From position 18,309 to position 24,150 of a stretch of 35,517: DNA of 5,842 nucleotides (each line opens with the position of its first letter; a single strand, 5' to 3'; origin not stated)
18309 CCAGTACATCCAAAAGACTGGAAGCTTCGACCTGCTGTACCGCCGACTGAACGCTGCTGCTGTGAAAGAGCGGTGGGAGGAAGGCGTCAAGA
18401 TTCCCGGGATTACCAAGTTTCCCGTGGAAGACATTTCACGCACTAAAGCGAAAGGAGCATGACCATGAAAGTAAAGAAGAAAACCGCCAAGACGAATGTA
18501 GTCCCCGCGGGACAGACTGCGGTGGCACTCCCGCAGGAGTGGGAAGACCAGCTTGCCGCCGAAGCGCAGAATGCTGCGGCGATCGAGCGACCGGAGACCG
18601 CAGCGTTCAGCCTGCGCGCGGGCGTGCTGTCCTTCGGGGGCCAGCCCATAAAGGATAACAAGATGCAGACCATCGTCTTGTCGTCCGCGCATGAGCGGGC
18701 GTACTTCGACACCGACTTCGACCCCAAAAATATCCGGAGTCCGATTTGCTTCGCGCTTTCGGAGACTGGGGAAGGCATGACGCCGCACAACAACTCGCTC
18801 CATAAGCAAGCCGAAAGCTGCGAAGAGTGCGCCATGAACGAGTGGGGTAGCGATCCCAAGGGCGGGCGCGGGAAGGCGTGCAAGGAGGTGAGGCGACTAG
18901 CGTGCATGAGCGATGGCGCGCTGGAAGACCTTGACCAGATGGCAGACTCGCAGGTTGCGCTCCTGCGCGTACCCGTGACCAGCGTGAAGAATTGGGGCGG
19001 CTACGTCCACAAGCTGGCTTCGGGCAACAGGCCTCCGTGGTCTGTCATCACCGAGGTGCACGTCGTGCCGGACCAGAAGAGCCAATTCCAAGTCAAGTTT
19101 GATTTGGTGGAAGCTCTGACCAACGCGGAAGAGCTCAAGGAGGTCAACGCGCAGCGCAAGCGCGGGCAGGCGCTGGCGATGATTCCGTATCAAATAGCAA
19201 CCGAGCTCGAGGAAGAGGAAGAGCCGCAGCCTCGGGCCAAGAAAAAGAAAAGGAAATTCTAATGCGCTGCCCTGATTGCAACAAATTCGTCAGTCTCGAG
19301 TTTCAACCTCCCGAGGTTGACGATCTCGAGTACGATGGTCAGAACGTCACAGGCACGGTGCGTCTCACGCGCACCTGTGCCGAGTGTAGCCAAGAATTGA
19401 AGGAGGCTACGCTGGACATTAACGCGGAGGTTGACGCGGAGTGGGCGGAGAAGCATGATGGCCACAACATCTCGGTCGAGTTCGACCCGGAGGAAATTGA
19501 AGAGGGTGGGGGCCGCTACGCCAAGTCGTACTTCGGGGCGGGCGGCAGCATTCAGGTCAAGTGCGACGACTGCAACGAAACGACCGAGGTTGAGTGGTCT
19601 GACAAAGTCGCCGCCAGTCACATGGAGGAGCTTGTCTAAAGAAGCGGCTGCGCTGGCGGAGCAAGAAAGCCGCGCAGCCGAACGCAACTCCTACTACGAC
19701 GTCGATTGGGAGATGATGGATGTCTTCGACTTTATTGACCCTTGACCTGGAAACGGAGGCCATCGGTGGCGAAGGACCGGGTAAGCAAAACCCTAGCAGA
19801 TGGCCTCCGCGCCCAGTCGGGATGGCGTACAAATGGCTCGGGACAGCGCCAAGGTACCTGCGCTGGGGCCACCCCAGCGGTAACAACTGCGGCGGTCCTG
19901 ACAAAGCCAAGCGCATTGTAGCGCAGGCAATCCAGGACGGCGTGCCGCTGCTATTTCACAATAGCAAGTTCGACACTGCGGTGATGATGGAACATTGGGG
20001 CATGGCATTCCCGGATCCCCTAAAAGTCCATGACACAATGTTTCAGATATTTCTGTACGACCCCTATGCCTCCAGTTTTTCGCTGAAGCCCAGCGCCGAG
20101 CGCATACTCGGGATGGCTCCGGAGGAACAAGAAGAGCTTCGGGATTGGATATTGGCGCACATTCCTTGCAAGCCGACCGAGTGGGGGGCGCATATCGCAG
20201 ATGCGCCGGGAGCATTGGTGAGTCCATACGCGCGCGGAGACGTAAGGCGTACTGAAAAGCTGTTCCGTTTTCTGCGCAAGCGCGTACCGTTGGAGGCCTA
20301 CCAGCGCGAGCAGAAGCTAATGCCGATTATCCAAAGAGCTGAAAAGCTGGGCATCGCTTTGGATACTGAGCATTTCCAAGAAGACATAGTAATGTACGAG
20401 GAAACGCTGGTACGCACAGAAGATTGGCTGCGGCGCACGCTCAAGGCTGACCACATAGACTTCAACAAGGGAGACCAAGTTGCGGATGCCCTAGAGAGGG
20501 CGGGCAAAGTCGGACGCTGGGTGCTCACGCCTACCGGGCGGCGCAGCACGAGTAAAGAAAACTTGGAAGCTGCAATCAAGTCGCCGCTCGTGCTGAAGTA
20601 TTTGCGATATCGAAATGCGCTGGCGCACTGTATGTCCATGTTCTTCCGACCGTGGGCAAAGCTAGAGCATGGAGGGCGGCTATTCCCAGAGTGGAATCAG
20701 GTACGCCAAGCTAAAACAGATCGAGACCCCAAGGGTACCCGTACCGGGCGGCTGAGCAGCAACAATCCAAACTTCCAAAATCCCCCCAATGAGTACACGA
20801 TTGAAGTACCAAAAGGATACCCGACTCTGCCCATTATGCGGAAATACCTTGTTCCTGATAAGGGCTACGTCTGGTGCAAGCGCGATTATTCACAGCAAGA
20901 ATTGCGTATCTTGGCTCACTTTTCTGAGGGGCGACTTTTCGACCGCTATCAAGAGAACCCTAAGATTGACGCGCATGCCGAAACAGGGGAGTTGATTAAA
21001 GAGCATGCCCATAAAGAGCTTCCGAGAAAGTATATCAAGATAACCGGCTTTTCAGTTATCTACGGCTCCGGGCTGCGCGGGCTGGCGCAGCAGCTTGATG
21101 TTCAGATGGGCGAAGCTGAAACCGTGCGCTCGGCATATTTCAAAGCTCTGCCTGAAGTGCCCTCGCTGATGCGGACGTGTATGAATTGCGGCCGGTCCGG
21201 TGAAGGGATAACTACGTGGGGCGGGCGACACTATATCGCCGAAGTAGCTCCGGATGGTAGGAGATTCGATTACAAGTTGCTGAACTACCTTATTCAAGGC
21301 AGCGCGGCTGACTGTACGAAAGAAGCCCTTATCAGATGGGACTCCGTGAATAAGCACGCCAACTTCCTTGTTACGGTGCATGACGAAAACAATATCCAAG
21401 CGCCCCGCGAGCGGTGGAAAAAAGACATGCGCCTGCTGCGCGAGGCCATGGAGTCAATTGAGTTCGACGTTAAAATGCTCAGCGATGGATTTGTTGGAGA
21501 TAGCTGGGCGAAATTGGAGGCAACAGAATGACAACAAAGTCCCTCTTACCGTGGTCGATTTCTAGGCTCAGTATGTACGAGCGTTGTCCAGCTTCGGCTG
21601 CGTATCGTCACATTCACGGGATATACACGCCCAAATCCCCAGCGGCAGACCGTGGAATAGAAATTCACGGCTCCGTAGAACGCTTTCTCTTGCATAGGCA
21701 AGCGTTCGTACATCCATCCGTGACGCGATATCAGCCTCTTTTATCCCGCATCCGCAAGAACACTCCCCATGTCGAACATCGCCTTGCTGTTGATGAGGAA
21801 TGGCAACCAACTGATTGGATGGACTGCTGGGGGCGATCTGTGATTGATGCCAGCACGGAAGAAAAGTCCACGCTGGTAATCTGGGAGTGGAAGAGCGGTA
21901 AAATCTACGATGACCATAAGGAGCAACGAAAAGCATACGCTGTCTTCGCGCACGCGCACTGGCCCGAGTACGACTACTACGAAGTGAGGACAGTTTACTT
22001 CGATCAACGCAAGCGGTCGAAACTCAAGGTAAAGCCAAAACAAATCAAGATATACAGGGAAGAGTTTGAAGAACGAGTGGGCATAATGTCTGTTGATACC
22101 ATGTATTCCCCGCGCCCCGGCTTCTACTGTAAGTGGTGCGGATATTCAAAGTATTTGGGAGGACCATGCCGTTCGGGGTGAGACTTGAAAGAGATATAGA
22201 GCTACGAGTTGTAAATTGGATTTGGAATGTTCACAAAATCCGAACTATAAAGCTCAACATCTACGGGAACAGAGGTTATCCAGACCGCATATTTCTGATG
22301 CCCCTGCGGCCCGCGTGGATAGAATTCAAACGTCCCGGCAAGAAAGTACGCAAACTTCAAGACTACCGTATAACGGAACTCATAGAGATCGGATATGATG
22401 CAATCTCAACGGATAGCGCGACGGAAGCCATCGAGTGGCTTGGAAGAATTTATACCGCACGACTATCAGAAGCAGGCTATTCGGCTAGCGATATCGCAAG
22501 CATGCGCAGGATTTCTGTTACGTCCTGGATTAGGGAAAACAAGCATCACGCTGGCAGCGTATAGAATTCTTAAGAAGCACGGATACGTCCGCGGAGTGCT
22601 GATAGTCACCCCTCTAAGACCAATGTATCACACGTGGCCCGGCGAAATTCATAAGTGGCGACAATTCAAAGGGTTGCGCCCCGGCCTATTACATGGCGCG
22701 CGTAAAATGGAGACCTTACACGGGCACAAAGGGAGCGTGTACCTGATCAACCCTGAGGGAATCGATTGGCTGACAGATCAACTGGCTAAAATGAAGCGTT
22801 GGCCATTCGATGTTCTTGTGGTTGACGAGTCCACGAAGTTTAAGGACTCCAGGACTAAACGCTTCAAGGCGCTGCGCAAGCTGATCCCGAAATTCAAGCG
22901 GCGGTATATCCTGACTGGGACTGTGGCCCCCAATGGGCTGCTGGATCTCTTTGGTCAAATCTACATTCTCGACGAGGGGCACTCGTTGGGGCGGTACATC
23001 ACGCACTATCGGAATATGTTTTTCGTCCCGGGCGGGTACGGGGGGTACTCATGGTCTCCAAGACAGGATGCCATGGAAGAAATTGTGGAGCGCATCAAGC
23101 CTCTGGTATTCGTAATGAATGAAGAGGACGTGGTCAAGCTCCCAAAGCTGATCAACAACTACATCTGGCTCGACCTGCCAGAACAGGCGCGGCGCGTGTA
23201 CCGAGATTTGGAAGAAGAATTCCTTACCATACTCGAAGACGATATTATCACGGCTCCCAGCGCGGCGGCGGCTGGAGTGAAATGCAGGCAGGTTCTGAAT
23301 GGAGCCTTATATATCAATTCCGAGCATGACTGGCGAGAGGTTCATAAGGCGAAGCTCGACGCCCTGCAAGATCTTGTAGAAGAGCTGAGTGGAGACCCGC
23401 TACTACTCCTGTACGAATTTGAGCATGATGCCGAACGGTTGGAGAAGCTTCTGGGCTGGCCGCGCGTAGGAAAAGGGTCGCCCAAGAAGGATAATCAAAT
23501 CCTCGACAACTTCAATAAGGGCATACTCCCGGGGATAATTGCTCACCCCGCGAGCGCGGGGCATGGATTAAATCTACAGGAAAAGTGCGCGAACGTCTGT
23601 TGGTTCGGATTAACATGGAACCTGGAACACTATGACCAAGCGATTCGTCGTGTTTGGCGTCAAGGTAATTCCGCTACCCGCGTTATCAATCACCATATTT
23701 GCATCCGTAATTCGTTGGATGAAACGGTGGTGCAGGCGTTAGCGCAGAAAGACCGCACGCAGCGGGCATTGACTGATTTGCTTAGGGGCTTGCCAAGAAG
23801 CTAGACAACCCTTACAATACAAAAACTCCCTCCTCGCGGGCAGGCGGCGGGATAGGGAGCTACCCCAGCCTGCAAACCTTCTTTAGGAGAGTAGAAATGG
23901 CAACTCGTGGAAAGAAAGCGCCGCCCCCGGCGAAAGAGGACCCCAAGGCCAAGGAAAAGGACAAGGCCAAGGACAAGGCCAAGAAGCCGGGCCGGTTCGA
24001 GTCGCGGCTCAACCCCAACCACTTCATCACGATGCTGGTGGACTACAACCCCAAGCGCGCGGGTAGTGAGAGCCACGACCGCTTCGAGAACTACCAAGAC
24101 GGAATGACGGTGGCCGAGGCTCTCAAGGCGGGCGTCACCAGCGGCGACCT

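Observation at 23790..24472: Protein with 45 consecutive Asp/Glu residues flanked by Lys-rich blocks, driven by its own near-consensus promoter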

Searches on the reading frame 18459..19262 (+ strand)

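Call 5: search_protein_families(library=pfam, proteins=[window:18459-19262:+], max_evalue=0.01)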
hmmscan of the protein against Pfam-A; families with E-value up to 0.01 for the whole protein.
window:18459-19262:+ (267 aa): 0 families

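Call 6: search_protein_families(library=phrogs, proteins=[window:18459-19262:+], max_evalue=0.01)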
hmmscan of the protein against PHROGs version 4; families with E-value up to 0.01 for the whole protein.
window:18459-19262:+ (267 aa): 3 families
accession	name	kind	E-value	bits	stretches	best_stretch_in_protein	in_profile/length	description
phrog_27714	-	unknown function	1.5e-24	88.1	1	25-222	37-237/292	-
phrog_23155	-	unknown function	1.2e-12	48.7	1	69-206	69-188/255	-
phrog_5686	-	unknown function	1.5e-05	25.6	1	111-214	130-226/330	-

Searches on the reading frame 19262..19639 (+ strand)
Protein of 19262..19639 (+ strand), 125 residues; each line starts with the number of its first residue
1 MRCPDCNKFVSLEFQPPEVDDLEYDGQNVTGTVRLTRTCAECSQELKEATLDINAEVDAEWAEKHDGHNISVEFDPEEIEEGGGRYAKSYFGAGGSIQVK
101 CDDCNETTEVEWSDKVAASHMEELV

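Call 62: search_protein_families(library=pfam, proteins=[window:19262-19639:+], max_evalue=0.01)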
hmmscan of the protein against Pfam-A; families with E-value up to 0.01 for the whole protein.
window:19262-19639:+ (125 aa): 3 families
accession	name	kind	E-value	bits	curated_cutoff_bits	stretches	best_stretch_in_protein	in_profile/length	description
PF24860.1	FdhE_C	-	0.0032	18.1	27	0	2-59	2-54/82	FdhE, C-terminal domain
PF05876.18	GpA_ATPase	-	0.0048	17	25.6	0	2-50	196-237/247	Phage terminase large subunit gpA, ATPase domain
PF25206.1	DUF7836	-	0.0053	17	26.7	0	96-111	5-20/59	Domain of unknown function (DUF7836)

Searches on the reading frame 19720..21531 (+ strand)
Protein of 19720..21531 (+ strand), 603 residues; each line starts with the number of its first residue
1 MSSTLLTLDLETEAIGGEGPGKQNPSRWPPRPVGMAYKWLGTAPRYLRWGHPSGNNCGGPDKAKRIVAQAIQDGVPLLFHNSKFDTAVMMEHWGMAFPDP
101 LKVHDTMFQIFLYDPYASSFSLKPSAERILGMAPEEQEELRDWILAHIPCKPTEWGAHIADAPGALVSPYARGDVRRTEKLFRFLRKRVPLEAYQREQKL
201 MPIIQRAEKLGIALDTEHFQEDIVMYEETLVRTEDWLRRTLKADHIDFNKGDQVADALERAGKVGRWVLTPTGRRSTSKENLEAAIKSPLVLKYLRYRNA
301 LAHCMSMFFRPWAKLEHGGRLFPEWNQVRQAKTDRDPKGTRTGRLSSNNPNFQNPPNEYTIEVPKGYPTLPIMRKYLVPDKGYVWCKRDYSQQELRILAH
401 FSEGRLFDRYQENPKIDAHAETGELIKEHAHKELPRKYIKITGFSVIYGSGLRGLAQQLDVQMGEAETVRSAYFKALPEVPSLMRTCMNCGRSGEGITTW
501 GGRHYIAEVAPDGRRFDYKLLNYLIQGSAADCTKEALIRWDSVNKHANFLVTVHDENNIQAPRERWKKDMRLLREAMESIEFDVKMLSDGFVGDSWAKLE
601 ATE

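Call 5: search_protein_families(library=pfam, proteins=[window:19720-21531:+], max_evalue=0.01)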
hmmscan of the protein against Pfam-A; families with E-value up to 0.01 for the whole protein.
window:19720-21531:+ (603 aa): 2 families
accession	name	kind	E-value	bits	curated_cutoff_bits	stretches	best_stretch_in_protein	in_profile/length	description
PF00476.26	DNA_pol_A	-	6e-52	177.3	34.3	1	231-597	16-380/381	DNA polymerase family A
PF01612.26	DNA_pol_A_exo1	-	2.2e-05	24.8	23.6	1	63-189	64-172/173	3'-5' exonuclease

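Call 6: search_protein_families(library=phrogs, proteins=[window:19720-21531:+], max_evalue=0.01)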
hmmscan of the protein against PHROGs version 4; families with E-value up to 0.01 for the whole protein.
window:19720-21531:+ (603 aa): 10 families
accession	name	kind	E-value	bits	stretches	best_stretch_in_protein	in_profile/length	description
phrog_17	-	DNA, RNA and nucleotide metabolism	2.3e-89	301.9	1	4-600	671-1234/1445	DNA polymerase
phrog_15971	-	DNA, RNA and nucleotide metabolism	2.2e-14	54.4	1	330-598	123-374/376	DNA polymerase I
phrog_2573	-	DNA, RNA and nucleotide metabolism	4.4e-13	50.1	1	382-586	16-254/336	DNA polymerase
phrog_10285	-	DNA, RNA and nucleotide metabolism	6.7e-11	42.8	2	518-598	241-320/321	DNA polymerase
phrog_5995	-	DNA, RNA and nucleotide metabolism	9e-08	33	1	444-583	2-150/236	DNA polymerase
phrog_12241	-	DNA, RNA and nucleotide metabolism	4.7e-07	30.1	1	69-359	190-497/502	DNA polymerase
phrog_6375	-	DNA, RNA and nucleotide metabolism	5e-05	24.3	1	448-544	2-106/204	DNA polymerase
phrog_403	-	DNA, RNA and nucleotide metabolism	0.0016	18.4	1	80-191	147-256/321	DNA polymerase exonuclease subunit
phrog_24147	-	DNA, RNA and nucleotide metabolism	0.0027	18.9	1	518-597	3-90/93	DNA polymerase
phrog_35406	-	DNA, RNA and nucleotide metabolism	0.0073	16.5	0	436-478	109-151/320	DNA polymerase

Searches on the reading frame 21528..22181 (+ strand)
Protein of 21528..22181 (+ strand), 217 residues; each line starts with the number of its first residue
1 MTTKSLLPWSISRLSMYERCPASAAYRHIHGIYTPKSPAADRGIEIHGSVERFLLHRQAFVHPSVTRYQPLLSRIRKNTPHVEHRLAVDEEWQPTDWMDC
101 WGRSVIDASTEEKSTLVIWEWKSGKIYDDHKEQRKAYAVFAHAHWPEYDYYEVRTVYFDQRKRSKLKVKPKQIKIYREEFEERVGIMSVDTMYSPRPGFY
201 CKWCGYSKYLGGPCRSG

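Call 5: search_protein_families(library=pfam, proteins=[window:21528-22181:+], max_evalue=0.01)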
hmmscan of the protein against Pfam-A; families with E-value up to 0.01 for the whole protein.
window:21528-22181:+ (217 aa): 2 families
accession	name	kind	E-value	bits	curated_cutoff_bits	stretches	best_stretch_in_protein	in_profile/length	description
PF12705.13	PDDEXK_1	-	5.3e-12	46.6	22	2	9-93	2-73/247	PD-(D/E)XK nuclease superfamily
PF01930.23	Cas_Cas4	-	0.00031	21.3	22.7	1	102-209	52-157/160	Domain of unknown function DUF83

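Call 6: search_protein_families(library=phrogs, proteins=[window:21528-22181:+], max_evalue=0.01)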
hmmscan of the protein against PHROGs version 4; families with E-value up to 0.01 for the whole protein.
window:21528-22181:+ (217 aa): 1 family
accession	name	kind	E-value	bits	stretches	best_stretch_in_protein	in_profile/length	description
phrog_69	-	DNA, RNA and nucleotide metabolism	4.5e-15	56.6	1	4-204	85-317/501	exonuclease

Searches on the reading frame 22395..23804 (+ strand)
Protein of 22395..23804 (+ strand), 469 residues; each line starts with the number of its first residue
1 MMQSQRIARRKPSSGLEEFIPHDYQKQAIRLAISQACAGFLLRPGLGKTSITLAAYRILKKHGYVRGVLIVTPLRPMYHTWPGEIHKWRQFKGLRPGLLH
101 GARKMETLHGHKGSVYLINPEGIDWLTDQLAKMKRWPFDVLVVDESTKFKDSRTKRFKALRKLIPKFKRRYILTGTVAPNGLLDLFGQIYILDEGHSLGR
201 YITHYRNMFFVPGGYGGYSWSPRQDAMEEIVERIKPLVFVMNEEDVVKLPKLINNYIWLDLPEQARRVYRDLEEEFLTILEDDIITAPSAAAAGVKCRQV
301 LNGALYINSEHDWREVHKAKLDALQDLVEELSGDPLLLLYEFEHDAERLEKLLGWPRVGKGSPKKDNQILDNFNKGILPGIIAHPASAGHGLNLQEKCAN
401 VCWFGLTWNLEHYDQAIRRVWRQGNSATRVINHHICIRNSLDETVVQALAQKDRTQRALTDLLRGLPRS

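Call 5: search_protein_families(library=pfam, proteins=[window:22395-23804:+], max_evalue=0.01)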
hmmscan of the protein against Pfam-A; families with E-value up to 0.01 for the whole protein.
window:22395-23804:+ (469 aa): 5 families
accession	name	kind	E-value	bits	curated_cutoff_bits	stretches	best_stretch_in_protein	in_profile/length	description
PF00176.29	SNF2-rel_dom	-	9.1e-16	58.2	24.9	1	24-288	1-262/290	SNF2-related domain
PF04851.21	ResIII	-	6.9e-08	33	22.5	1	20-174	3-157/164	Type III restriction enzyme, res subunit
PF00271.37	Helicase_C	-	1.1e-06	29.3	23.5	1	320-424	2-110/110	Helicase conserved C-terminal domain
PF00270.35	DEAD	-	6.1e-06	26.5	26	1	24-178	3-161/167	DEAD/DEAH box helicase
PF13245.12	AAA_19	-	0.0051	17.4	25.1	0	25-79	1-55/134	AAA domain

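Call 6: search_protein_families(library=phrogs, proteins=[window:22395-23804:+], max_evalue=0.01)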
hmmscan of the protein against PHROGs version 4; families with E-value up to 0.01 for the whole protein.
window:22395-23804:+ (469 aa): 7 families
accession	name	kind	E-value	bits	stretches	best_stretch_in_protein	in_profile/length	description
phrog_62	-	DNA, RNA and nucleotide metabolism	2.5e-127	427.4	1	16-465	692-1138/1881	DNA helicase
phrog_11354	-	unknown function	1.4e-29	103.2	1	367-461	13-106/116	-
phrog_16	-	DNA, RNA and nucleotide metabolism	3.9e-12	46.2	1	14-191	266-434/986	DNA helicase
phrog_1685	-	unknown function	3.4e-09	35.5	1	368-454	1458-1543/2278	-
phrog_24008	-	DNA, RNA and nucleotide metabolism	4.1e-08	32.5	1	24-192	484-648/1006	helicase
phrog_11801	-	other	8.9e-07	27.4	0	365-459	1399-1492/2269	DNA methyltransferase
phrog_23807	-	unknown function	5.6e-06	25.4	0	387-443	596-652/1053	-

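Call 78: search_protein_families(library=padloc, proteins=[window:22395-23804:+], max_evalue=0.01)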
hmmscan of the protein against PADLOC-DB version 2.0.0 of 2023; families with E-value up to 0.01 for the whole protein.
window:22395-23804:+ (469 aa): 26 families (the best 25 are shown)
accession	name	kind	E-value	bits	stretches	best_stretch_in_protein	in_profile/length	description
PDLC02842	DpdE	-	1e-12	44.6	1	45-452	730-1142/1176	DpdE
PDLC00633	ZorD1|ZorD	-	6.3e-12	42.4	2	22-192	445-614/908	"SWI2/SNF2 helicase, Mrr-like nuclease"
PDLC02850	DpdE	-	1.4e-08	31.1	1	30-213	818-990/1282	DpdE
PDLC02848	DpdE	-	3e-08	30.1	1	30-213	370-542/856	DpdE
PDLC02851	DpdE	-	7.9e-08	28.6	1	135-448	712-1023/1055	DpdE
PDLC02619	DrmD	-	2.2e-07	27.4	1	369-452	482-562/872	DrmD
PDLC02500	BrxHI|BrxHII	-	6.5e-07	26.3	1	385-452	536-601/933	BrxHI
PDLC00628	ZorD1|ZorD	-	8.2e-07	25.1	1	361-427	869-935/1171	"SWI2/SNF2 helicase, Mrr-like nuclease"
PDLC02621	DrmD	-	2.7e-06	23.9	1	387-441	587-641/1040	DrmD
PDLC02854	DpdE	-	6.9e-06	22.2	0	367-459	966-1057/1083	DpdE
PDLC00631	ZorD1|ZorD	-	8.5e-06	21.8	0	22-186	443-621/1071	"SWI2/SNF2 helicase, Mrr-like nuclease"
PDLC02852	DpdE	-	9.8e-06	21.7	1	23-181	468-620/905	DpdE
PDLC02707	PbeA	-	1.3e-05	22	1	9-89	241-322/672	PbeA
PDLC00632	ZorD1|ZorD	-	1.6e-05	21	0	381-427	999-1044/1101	"SWI2/SNF2 helicase, Mrr-like nuclease"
PDLC02632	DrmD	-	3e-05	20.7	0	117-190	232-313/662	DrmD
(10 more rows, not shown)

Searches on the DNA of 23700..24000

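Call 73: search_rna_families(source=window, start=23700, end=24000, threshold=evalue, max_evalue=10)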
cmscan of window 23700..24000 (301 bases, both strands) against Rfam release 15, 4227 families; matches with E-value up to 10: 0.
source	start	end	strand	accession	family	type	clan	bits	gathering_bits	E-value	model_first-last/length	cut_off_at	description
